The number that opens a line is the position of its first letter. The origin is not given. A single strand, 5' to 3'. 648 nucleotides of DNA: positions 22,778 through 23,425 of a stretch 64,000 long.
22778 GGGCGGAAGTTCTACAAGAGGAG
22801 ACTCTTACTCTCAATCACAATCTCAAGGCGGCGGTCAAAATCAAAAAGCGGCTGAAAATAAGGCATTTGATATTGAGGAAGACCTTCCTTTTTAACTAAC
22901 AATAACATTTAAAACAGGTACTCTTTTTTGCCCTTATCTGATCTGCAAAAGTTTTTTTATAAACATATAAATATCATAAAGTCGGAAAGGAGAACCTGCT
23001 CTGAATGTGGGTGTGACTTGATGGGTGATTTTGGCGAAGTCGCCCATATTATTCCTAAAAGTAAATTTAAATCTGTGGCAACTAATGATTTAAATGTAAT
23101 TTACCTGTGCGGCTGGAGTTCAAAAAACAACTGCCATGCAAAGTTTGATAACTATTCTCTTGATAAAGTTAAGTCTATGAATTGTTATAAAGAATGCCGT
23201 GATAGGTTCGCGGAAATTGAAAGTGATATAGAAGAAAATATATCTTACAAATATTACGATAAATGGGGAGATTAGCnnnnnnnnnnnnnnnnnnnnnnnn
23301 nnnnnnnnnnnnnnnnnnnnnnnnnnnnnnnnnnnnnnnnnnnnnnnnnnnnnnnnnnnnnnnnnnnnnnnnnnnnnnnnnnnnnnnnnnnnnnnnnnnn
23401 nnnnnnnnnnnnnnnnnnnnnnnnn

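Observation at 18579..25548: Compact recombination and DNA-processing module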

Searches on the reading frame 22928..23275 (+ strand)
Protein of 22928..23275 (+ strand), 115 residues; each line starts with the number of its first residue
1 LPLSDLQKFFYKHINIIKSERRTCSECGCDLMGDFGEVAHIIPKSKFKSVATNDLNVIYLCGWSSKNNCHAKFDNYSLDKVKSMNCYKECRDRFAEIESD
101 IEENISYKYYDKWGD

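Call 3: search_protein_families(library=pfam, proteins=[window:22928-23275:+], max_evalue=0.1)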
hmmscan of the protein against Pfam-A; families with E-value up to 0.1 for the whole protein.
window:22928-23275:+ (115 aa): 2 families
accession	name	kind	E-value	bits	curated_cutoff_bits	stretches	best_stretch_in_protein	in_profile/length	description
PF23864.1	DUF7222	-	0.016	15.9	27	0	81-106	31-56/108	Domain of unknown function (DUF7222)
PF13391.12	HNH_2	-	0.021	15.1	21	0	25-77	2-62/66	HNH endonuclease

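Call 4: search_protein_families(library=phrogs, proteins=[window:22928-23275:+], max_evalue=0.01)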
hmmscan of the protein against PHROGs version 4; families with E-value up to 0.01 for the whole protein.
window:22928-23275:+ (115 aa): 3 families
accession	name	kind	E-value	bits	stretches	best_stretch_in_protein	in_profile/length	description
phrog_144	-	DNA, RNA and nucleotide metabolism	0.005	17.5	1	16-99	79-158/175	HNH endonuclease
phrog_589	-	DNA, RNA and nucleotide metabolism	0.0053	17.5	1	16-71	86-136/179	HNH endonuclease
phrog_23850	-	unknown function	0.0079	17.2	1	57-107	102-155/165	-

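Call 11: search_protein_families(library=ncbifam, proteins=[window:22928-23275:+], max_evalue=0.1)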
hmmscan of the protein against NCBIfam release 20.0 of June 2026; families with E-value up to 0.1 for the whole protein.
window:22928-23275:+ (115 aa): 1 family
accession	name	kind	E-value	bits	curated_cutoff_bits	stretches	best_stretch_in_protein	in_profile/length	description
TIGR02646.1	TIGR02646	subfamily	0.071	13.2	52.15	1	16-80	19-86/144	retron system putative HNH endonuclease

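Call 41: search_dna_similar(query=window:22928-23275:+, collection=phages, mode=protein, max_rows=30, max_evalue=0.01)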
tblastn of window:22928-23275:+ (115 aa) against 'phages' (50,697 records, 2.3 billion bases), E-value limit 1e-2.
No match.

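Call 50: find_related_loci(query=window:22928-23275:+, collection=viral_contigs, flank=10000)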
Query window:22928-23275:+ (115 aa) in viral_contigs; peptide patterns used: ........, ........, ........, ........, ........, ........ (x = any residue, [..] = any of these).
7 stretches matched a pattern; 1 encode a relative of the query (tblastn E <= 1e-3); 1 distinct loci.
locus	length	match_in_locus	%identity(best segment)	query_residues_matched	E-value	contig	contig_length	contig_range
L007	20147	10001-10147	39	15-61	2e-4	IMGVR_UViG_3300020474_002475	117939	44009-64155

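Call 62: search_solved_structures(query=window:22928-23275:+, max_evalue=10, show_alignments=3)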
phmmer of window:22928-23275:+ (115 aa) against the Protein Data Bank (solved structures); distinct sequences matched with E-value up to 10: 3.
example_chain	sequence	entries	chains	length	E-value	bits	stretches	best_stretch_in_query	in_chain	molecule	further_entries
9kor_A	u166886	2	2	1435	0.59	14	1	15-61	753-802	CRISPR-associated endonuclease Cas9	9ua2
9ko9_A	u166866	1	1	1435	0.6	14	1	15-60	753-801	CRISPR-associated endonuclease Cas9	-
8umf_A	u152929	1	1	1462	0.62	13.9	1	15-60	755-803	Cas9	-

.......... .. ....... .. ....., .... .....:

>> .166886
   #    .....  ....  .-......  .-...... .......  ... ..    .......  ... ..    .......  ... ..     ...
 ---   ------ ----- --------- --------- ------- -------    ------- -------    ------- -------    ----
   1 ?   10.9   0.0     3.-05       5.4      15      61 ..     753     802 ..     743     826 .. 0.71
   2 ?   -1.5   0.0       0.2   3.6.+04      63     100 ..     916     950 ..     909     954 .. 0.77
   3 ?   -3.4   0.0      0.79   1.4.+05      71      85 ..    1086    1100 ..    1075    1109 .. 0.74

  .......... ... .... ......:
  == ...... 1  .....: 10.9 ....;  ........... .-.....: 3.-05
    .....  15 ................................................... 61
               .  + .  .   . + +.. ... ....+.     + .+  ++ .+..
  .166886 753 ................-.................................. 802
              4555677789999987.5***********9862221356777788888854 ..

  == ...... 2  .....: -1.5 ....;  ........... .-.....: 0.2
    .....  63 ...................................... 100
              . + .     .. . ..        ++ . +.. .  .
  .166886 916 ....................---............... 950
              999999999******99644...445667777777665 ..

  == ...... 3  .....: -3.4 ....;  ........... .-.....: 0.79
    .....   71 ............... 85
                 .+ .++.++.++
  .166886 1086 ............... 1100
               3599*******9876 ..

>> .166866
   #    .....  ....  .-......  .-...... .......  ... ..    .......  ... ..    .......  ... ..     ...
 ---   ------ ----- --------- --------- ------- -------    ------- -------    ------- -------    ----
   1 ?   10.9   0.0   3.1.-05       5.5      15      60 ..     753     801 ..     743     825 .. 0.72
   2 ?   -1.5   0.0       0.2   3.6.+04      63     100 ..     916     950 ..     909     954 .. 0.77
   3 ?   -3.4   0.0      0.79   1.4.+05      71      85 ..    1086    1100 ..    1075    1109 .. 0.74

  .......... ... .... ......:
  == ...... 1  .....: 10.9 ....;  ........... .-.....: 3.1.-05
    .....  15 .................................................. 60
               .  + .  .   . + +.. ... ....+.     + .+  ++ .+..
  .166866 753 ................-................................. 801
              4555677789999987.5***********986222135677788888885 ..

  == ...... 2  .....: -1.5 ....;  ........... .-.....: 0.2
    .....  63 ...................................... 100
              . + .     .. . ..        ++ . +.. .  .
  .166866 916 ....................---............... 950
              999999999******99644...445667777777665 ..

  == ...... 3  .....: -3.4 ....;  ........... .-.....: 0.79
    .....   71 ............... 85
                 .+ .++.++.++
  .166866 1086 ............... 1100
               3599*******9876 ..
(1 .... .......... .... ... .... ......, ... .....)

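Call 66: find_related_loci(query=A5, collection=metagenome_contigs, flank=6000)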
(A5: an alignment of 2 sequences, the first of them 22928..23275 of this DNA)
Query A5 (115 aa) in metagenome_contigs; peptide patterns used: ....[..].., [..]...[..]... (x = any residue, [..] = any of these).
600 stretches matched a pattern, but none encodes a relative of the query by tblastn (E <= 1e-3).

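Call 91: search_protein_families(library=pfam, proteins=[window:22928-23275:+], max_evalue=10)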
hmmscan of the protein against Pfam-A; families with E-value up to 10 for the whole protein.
window:22928-23275:+ (115 aa): 2 families
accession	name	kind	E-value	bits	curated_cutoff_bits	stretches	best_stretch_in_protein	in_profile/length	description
PF23864.1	DUF7222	-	0.016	15.9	27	2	81-106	31-56/108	Domain of unknown function (DUF7222)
PF13391.12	HNH_2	-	0.021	15.1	21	1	25-77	2-62/66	HNH endonuclease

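Call 93: search_solved_structures(query=A9, max_evalue=10, show_alignments=3)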
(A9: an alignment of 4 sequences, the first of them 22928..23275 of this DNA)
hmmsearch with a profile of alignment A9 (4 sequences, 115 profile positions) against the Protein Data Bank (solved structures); distinct sequences matched with E-value up to 10: 16.
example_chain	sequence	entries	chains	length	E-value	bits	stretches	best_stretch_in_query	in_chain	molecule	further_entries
9n5z_F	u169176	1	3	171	0.28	14.6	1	59-106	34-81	Hemagglutinin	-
7t3d_B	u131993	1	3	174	0.32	14.4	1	59-106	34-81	Hemagglutinin HA2 chain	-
7x6o_B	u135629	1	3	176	0.41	14.1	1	59-106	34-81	Hemagglutinin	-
9mtg_B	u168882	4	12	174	0.48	13.9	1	59-106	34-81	Hemagglutinin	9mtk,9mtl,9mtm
4lxv_B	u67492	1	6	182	0.53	13.7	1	59-106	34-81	Hemagglutinin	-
5gjt_B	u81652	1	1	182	0.53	13.7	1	59-106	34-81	Hemagglutinin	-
9n7s_b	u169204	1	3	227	0.57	13.6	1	59-106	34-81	H1 HA2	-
9dm0_B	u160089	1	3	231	0.61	13.5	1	59-106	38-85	Hemagglutinin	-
6xgc_B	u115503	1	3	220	0.76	13.2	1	59-106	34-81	Hemagglutinin HA2 chain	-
9n7q_a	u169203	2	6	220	0.76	13.2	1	59-106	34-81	H1 HA2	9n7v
9o8r_B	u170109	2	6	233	0.84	13.1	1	59-106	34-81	Hemagglutinin | Hemagglutinin HA2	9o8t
6me0_C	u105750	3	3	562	0.86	13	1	18-71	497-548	Maturase reverse transcriptase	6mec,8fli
8ut4_B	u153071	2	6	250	0.95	12.9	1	59-106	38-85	Hemagglutinin HA2 chain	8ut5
3pn9_A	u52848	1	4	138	1.2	12.6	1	35-77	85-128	Proline dipeptidase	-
4e4b_A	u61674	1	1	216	4.2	10.8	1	68-106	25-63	Far1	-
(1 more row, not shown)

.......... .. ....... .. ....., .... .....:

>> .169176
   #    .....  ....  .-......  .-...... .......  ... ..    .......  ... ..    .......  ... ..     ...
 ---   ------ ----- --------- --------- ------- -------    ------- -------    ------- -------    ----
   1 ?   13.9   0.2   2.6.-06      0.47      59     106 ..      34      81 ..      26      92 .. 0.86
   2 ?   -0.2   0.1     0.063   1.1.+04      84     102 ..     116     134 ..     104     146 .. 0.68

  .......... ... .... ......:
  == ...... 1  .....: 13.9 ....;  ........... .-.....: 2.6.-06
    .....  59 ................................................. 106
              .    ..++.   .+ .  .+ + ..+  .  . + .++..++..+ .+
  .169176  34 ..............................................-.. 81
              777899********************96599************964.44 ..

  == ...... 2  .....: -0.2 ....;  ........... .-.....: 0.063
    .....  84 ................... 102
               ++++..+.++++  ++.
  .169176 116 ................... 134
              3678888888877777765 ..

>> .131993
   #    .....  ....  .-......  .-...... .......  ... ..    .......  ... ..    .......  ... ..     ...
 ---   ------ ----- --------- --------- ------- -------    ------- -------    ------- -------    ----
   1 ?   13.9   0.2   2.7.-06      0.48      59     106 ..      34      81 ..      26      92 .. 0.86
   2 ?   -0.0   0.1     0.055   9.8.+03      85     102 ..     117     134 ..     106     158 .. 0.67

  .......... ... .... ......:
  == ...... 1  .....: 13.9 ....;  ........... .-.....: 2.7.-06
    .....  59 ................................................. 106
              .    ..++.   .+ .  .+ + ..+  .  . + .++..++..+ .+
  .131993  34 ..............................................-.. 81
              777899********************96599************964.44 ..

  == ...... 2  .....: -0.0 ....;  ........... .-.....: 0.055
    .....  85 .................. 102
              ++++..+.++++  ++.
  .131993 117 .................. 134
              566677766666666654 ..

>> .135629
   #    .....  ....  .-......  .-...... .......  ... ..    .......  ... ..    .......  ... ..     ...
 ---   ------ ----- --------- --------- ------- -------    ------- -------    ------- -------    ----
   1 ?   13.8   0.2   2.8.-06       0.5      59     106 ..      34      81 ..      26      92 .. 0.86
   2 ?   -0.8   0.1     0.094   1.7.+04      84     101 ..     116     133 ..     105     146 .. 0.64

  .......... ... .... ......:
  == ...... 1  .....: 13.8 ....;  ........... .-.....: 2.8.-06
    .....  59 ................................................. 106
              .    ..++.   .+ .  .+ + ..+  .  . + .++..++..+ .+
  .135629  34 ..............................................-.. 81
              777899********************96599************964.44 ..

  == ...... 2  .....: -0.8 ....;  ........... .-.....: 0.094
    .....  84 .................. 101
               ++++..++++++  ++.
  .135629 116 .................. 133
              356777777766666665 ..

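Call 111: search_protein_families(library=padloc, proteins=[window:22928-23275:+], max_evalue=0.01)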
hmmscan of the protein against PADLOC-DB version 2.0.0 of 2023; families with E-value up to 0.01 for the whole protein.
window:22928-23275:+ (115 aa): 7 families
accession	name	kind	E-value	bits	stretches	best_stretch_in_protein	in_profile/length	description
PDLC04248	PDC-M01B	-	0.00025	19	1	11-63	25-73/216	-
PDLC00974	Cas9b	-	0.00041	16.7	1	7-59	770-826/827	Cas9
PDLC04261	PDC-M01B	-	0.00049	17.8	1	18-70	107-156/304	-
PDLC04263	PDC-M01B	-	0.0011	16.7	1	15-62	91-137/291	-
PDLC04264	PDC-M01B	-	0.0029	15.4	1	10-62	90-138/282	-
PDLC01317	Cas9b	-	0.0079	12.9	1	11-59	642-690/691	CAS-II-B; effector__SPE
PDLC00340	PtuB1|PtuB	-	0.0086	13.7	1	17-75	62-119/268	Unknown function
